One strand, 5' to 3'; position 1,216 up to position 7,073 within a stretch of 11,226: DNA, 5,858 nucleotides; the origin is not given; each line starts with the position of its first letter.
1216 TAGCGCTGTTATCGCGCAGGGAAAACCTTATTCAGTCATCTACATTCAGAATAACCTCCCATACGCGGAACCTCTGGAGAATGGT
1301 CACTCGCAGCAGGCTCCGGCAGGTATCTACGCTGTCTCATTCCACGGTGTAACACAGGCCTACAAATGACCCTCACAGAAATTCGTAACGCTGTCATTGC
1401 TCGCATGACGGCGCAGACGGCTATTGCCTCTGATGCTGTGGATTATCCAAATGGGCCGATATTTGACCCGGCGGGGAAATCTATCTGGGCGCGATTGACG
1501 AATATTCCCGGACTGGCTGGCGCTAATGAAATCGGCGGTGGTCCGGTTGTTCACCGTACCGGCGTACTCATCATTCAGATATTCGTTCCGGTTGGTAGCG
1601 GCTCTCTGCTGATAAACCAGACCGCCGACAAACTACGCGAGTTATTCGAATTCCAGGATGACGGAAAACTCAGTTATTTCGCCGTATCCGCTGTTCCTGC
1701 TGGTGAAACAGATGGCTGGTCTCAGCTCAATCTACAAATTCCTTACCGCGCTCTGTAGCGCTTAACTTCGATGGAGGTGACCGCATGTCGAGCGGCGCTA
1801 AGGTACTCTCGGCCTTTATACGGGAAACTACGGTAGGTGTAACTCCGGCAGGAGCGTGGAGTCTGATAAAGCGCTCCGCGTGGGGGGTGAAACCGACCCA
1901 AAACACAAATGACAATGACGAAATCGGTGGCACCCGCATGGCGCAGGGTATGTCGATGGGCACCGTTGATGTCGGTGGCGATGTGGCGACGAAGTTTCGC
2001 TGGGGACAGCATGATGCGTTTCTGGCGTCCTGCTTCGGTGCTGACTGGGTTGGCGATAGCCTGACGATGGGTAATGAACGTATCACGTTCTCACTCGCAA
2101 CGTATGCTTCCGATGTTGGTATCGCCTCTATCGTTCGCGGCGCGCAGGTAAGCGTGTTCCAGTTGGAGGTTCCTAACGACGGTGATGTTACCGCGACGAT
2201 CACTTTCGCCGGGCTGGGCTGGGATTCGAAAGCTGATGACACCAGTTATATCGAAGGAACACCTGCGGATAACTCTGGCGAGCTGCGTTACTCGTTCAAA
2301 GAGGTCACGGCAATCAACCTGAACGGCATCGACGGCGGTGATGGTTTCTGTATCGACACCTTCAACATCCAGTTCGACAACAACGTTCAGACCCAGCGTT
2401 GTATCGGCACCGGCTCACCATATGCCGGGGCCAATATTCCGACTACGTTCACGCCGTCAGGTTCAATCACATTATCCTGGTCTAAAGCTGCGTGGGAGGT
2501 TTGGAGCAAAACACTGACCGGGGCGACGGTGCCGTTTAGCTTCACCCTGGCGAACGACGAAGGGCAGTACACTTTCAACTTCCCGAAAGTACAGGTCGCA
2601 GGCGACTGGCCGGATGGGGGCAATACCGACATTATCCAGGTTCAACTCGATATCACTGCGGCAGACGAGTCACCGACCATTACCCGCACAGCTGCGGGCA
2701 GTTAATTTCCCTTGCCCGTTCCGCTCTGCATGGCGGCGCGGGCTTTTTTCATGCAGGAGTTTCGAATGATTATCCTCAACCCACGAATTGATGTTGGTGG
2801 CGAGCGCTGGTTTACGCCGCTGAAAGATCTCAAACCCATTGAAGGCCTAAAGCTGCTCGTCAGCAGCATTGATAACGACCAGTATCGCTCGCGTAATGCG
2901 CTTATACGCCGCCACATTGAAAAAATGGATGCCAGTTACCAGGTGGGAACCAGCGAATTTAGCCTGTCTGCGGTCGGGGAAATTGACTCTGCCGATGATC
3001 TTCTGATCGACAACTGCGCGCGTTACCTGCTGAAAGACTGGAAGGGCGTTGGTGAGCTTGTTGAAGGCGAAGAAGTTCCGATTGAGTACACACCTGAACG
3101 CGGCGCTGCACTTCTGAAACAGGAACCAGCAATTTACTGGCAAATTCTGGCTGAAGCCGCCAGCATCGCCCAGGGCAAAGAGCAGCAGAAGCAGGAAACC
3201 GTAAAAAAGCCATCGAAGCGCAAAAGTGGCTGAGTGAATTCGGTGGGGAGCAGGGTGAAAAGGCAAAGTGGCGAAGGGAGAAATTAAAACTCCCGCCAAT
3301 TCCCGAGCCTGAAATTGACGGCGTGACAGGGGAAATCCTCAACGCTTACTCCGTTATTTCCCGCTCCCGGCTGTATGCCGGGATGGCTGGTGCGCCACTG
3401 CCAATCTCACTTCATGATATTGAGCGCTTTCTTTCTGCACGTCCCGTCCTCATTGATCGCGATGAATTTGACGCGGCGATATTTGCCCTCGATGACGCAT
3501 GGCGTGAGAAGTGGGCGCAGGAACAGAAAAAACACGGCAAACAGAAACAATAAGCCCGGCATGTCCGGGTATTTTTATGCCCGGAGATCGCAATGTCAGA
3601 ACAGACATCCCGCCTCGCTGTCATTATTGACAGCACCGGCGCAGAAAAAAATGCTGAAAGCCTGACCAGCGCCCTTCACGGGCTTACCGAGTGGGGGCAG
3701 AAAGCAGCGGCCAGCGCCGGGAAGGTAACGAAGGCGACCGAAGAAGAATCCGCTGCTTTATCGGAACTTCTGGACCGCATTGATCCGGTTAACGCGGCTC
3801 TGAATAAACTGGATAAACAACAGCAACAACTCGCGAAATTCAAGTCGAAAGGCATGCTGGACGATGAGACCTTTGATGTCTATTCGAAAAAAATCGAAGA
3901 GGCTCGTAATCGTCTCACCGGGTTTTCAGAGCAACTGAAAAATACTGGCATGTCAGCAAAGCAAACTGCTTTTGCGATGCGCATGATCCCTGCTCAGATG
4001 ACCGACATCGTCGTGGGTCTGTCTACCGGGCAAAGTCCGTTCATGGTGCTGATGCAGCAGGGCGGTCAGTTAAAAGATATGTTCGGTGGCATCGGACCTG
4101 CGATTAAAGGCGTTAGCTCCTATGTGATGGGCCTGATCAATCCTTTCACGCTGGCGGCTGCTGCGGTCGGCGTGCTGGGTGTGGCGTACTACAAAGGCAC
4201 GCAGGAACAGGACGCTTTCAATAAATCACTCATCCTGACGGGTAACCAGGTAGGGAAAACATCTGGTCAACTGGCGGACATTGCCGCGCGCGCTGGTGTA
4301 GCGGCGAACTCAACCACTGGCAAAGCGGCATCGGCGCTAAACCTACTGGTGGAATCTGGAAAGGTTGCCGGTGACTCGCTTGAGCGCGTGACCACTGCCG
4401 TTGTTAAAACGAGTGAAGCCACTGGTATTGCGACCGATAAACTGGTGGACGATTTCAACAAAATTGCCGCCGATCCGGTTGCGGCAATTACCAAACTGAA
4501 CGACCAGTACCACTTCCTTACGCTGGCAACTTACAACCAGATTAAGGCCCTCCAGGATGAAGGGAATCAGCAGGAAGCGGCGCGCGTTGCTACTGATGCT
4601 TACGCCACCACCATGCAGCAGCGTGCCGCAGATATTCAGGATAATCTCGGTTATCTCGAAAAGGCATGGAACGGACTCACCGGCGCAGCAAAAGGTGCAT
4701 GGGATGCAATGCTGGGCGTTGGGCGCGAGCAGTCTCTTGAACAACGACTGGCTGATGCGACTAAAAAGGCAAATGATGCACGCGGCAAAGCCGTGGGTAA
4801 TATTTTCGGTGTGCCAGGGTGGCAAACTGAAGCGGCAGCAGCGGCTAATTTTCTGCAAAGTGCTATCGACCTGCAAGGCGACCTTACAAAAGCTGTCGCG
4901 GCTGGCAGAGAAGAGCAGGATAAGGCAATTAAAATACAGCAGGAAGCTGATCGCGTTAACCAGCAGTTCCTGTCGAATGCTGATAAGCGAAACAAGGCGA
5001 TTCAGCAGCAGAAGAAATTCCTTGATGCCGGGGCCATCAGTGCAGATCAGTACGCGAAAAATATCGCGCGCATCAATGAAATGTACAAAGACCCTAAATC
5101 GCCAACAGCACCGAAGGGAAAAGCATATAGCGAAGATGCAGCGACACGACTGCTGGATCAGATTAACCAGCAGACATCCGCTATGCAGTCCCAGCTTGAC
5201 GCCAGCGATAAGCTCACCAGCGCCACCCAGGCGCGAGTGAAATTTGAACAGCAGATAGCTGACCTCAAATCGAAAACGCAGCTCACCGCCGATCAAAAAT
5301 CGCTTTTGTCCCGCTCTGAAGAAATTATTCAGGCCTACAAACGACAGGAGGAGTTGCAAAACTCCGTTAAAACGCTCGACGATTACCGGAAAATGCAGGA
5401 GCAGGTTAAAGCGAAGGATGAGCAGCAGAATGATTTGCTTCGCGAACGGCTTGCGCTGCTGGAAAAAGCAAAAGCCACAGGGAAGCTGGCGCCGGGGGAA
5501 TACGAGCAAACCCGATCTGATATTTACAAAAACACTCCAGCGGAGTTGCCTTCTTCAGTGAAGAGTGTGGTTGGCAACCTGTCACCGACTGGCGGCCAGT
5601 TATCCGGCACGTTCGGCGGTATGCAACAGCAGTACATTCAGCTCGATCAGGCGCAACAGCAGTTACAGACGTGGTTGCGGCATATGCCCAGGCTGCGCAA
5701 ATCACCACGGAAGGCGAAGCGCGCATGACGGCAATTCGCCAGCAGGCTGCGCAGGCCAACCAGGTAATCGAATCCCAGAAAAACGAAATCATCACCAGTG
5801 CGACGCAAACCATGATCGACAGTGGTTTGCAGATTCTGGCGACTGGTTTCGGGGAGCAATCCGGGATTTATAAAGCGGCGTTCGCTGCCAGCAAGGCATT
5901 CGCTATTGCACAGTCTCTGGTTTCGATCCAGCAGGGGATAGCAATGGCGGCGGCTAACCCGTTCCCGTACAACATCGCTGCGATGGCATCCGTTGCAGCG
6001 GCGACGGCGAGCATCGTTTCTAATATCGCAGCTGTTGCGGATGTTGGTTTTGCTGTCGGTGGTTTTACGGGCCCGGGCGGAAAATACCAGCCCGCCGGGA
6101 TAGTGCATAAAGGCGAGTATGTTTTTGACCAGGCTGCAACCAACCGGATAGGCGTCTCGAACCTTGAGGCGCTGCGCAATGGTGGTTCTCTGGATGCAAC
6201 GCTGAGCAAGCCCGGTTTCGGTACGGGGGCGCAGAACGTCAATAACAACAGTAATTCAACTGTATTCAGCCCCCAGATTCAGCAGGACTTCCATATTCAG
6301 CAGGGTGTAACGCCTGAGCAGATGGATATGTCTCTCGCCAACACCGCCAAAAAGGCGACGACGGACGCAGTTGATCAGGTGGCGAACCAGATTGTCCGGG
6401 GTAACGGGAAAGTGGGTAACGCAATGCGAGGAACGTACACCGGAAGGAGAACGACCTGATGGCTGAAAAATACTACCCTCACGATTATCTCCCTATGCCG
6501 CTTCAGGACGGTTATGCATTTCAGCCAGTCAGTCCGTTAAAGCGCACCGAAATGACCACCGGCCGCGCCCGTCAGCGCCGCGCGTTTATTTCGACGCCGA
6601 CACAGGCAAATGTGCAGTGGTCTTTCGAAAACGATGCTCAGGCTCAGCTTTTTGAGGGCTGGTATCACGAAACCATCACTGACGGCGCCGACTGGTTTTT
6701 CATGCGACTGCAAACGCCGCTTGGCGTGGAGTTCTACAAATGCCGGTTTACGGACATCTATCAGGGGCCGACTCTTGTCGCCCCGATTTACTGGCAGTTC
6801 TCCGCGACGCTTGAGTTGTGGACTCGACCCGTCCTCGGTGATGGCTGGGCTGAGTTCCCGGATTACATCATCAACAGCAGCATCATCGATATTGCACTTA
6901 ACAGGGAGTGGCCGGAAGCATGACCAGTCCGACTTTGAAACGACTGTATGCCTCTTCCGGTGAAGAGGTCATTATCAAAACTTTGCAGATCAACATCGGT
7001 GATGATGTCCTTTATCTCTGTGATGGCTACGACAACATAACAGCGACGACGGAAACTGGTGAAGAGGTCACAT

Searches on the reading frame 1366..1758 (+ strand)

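Call 14: search_protein_families(library=pfam, proteins=[window:1366-1758:+], max_evalue=0.01)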
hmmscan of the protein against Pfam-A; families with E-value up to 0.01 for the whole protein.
window:1366-1758:+ (130 aa): 1 family
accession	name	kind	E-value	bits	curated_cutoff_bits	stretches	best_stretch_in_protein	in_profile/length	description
PF13554.12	Phage_tail_terminator_5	-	2.3e-10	41.2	27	1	5-95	1-89/127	Phage tail terminator protein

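Call 15: search_protein_families(library=phrogs, proteins=[window:1366-1758:+], max_evalue=0.01)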
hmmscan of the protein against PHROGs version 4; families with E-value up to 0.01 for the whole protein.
window:1366-1758:+ (130 aa): 1 family
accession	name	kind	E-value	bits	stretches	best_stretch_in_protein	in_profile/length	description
phrog_179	-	connector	1e-38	133.4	1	1-129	16-148/162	tail terminator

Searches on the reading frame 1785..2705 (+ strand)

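Call 14: search_protein_families(library=pfam, proteins=[window:1785-2705:+], max_evalue=0.01)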
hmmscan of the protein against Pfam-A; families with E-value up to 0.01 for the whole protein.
window:1785-2705:+ (306 aa): 1 family
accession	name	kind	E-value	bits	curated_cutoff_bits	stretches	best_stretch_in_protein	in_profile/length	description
PF18906.5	Phage_tube_2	-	5.7e-31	108.5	27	1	4-292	1-266/266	Phage tail tube protein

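Call 15: search_protein_families(library=phrogs, proteins=[window:1785-2705:+], max_evalue=0.01)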
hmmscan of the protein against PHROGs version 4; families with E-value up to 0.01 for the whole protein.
window:1785-2705:+ (306 aa): 2 families
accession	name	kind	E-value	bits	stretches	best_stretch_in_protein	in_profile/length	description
phrog_290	-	tail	3.8e-96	323.9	1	1-302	13-327/411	minor tail protein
phrog_18978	-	unknown function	3e-10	41.4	1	1-97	1-98/108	-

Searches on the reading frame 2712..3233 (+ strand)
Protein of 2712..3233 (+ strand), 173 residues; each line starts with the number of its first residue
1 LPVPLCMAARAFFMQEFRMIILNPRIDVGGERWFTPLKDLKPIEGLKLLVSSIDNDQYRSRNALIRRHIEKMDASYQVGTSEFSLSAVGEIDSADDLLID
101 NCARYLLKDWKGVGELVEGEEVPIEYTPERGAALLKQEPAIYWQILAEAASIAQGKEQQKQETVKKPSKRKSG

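Call 14: search_protein_families(library=pfam, proteins=[window:2712-3233:+], max_evalue=0.01)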
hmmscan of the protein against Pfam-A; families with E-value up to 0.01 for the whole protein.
window:2712-3233:+ (173 aa): 0 families

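Call 15: search_protein_families(library=phrogs, proteins=[window:2712-3233:+], max_evalue=0.01)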
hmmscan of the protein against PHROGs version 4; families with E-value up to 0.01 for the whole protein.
window:2712-3233:+ (173 aa): 3 families
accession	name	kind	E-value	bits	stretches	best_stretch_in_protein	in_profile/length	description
phrog_313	-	tail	1.6e-45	156.7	1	21-172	14-154/258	Tail assembly chaperone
phrog_37492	-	unknown function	0.0021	19.4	1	99-150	1-58/99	-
phrog_8233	-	tail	0.0038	17.7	1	96-166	72-140/271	tail assembly chaperone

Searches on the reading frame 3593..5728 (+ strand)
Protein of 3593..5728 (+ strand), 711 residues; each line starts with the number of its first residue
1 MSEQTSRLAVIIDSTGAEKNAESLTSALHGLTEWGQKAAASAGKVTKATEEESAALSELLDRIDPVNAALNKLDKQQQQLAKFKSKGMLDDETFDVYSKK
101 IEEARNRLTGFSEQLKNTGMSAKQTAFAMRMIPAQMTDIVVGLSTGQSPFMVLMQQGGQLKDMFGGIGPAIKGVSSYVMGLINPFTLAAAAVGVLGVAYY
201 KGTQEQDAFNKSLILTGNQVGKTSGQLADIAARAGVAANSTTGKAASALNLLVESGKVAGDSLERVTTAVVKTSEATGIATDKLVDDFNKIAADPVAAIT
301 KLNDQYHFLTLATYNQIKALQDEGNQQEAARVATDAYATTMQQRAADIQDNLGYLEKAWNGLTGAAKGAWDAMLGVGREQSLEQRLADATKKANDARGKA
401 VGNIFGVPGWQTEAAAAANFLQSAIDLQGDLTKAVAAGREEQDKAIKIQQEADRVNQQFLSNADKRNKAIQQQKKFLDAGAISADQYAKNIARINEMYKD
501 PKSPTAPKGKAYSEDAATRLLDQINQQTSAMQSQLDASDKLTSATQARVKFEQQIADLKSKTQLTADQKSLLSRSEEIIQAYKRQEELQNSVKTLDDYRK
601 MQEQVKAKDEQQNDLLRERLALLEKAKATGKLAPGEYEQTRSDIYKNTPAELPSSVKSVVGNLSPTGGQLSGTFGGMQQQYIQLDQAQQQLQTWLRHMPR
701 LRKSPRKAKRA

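Call 14: search_protein_families(library=pfam, proteins=[window:3593-5728:+], max_evalue=0.01)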
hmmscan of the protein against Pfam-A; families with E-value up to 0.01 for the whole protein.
window:3593-5728:+ (711 aa): 2 families
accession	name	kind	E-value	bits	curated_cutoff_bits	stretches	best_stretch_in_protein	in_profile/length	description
PF06791.18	TMP_2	-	1.3e-81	273.7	30.2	1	114-318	2-208/208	Prophage tail length tape measure protein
PF24622.1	TMP_4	-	1.5e-25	89.5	27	1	514-589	1-77/77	Tape measure protein domain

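Call 15: search_protein_families(library=phrogs, proteins=[window:3593-5728:+], max_evalue=0.01)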
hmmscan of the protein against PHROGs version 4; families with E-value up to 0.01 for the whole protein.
window:3593-5728:+ (711 aa): 13 families
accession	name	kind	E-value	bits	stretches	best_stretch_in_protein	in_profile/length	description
phrog_24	-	tail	7.8e-208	694.3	1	19-692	120-837/1151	tail length tape measure protein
phrog_25966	-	tail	3.6e-96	324.1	1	113-629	46-572/1651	tail length tape measure protein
phrog_3827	-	tail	3.1e-88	297.6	2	114-310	197-388/393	tail length tape measure protein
phrog_4498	-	tail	2e-56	192.6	1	117-397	57-336/381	tail length tape measure protein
phrog_20739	-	tail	5.8e-36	125.4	1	189-396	75-281/336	tail length tape measure protein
phrog_5918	-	unknown function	6.8e-27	95.4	1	189-338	298-446/448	-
phrog_34721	-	unknown function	1.5e-13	51.3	1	190-371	73-254/489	-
phrog_8892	-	tail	4.5e-13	49.7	1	66-198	60-158/752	tail length tape measure protein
phrog_9745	-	unknown function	9.5e-13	49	1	116-168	56-108/120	-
phrog_19487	-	tail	3.7e-12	46.4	1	18-220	39-236/1147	tail length tape measure protein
phrog_339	-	tail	3.5e-09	36.5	1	175-645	432-863/1123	tail length tape measure protein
phrog_6747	-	tail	0.00053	20.3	1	536-617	16-99/390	tail length tape measure protein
phrog_1506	-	tail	0.00054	19.1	1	3-129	2-58/1269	tail length tape measure protein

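Call 69: find_encoding_contigs(protein=window:3593-5728:+, flank=4000, max_places=6)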
Protein window:3593-5728:+ (711 aa): 1 contig read that carries it; 1 place shown.
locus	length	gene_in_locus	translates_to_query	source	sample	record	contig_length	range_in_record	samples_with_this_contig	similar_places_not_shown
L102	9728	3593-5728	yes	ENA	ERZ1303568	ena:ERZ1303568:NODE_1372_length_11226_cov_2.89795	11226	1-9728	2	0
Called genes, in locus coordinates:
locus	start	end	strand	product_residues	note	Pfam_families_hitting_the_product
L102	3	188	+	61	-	?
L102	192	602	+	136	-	PF20557:DnaT_2 (faint)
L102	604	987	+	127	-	-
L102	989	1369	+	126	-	-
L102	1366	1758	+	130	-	PF13554:Phage_tail_terminator_5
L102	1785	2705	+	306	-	PF18906:Phage_tube_2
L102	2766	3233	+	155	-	PF27119:Phage_YdaY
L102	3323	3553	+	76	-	-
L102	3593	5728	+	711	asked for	PF06791:TMP_2, PF24622:TMP_4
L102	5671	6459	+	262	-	-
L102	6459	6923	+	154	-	-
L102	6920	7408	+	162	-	PF08875:DUF1833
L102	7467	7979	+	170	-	PF16105:DUF4823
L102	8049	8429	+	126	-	-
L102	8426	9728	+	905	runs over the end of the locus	PF24801:FNIII-A_GpJ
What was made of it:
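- Checked: The reason is that the window is the entire SPAdes contig NODE_1372_length_11226_cov_2.89795 (call 69), so the 7.1 copies are a truncation.
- The window is a 2.9x SPAdes contig that starts in the array (call 69).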

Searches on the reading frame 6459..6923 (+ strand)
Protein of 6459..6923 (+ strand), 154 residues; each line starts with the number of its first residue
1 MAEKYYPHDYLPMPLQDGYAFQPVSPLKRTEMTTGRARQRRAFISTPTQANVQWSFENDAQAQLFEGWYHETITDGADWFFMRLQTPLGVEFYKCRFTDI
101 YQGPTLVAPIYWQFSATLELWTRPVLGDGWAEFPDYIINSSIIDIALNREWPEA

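Call 65: find_encoding_contigs(protein=window:6459-6923:+, flank=3000, max_places=6)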
Protein window:6459-6923:+ (154 aa): 24 contigs read that carry it; 5 places shown.
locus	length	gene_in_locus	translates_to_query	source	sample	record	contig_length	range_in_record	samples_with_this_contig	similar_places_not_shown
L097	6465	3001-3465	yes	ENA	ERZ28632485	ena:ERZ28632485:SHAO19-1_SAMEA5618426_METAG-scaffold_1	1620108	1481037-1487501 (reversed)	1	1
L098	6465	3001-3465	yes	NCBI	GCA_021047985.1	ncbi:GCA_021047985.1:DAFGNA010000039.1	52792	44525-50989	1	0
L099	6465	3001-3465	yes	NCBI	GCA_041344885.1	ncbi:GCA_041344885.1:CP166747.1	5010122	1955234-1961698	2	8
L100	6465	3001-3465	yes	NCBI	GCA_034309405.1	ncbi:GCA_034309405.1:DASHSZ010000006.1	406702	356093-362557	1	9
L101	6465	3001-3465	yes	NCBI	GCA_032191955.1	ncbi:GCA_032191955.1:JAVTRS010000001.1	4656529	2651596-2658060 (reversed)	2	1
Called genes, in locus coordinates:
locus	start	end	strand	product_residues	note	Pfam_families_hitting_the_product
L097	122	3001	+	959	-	PF06791:TMP_2, PF24622:TMP_4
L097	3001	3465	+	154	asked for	-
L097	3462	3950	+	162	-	PF08875:DUF1833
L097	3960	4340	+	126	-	-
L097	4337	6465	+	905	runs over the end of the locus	PF24801:FNIII-A_GpJ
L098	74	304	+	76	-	-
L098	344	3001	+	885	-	PF06791:TMP_2, PF24622:TMP_4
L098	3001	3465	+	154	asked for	-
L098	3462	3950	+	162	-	PF08875:DUF1833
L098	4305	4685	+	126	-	-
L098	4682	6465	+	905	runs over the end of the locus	PF13550:Phage-tail_3 (faint), PF24801:FNIII-A_GpJ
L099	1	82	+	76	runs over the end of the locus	-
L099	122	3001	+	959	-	PF06791:TMP_2, PF24622:TMP_4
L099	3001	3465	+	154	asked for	-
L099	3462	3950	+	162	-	PF08875:DUF1833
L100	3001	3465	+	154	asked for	-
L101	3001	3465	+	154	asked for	-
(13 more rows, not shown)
